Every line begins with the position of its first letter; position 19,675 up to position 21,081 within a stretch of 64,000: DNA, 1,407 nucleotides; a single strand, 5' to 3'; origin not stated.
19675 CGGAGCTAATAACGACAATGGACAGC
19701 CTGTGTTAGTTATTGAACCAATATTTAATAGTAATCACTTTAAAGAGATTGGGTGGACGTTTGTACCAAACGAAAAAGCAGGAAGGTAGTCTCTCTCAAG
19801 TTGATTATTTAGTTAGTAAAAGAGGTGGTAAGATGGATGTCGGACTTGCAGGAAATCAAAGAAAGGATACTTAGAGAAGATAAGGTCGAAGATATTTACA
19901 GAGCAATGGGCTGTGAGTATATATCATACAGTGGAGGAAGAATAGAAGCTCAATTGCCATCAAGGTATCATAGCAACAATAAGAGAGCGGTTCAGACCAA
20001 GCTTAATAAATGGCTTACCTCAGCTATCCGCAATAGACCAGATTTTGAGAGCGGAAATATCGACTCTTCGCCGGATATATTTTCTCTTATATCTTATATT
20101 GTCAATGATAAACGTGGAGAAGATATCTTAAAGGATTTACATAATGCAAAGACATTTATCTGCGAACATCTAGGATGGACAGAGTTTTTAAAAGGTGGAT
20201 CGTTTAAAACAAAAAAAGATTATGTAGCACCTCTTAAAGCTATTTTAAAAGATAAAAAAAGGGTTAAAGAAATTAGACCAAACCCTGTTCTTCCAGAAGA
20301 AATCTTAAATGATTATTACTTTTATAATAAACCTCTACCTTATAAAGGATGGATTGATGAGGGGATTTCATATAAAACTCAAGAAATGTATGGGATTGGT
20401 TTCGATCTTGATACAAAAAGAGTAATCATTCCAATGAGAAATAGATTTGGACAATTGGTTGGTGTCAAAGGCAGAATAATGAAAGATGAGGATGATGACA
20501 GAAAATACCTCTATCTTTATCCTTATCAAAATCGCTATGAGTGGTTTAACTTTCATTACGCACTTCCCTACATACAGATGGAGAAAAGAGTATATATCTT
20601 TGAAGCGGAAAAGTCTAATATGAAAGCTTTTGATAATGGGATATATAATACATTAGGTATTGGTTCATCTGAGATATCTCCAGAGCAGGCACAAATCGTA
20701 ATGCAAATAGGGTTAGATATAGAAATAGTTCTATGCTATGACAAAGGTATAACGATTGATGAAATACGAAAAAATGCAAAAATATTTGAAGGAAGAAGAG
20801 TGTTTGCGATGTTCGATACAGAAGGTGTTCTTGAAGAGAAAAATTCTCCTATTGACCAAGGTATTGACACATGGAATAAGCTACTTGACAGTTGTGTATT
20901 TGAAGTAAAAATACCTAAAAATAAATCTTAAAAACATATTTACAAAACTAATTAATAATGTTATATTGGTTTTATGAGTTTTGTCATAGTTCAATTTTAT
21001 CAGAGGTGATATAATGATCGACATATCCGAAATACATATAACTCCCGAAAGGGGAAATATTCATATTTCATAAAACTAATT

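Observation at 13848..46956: Three copies of the element lack any -10 hexamer and sit at a fixed 20-21 nt from the start codon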

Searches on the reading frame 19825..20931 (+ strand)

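Call 17: search_protein_families(library=phrogs, proteins=[window:19825-20931:+], max_evalue=0.00001)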
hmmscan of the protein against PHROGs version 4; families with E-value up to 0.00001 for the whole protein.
window:19825-20931:+ (368 aa): 2 families
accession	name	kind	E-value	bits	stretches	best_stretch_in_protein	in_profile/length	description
phrog_47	-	DNA, RNA and nucleotide metabolism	2.2e-27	97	1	99-358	86-334/947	DNA primase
phrog_6444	-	DNA, RNA and nucleotide metabolism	1.8e-06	28.1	1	197-306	201-310/577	DNA primase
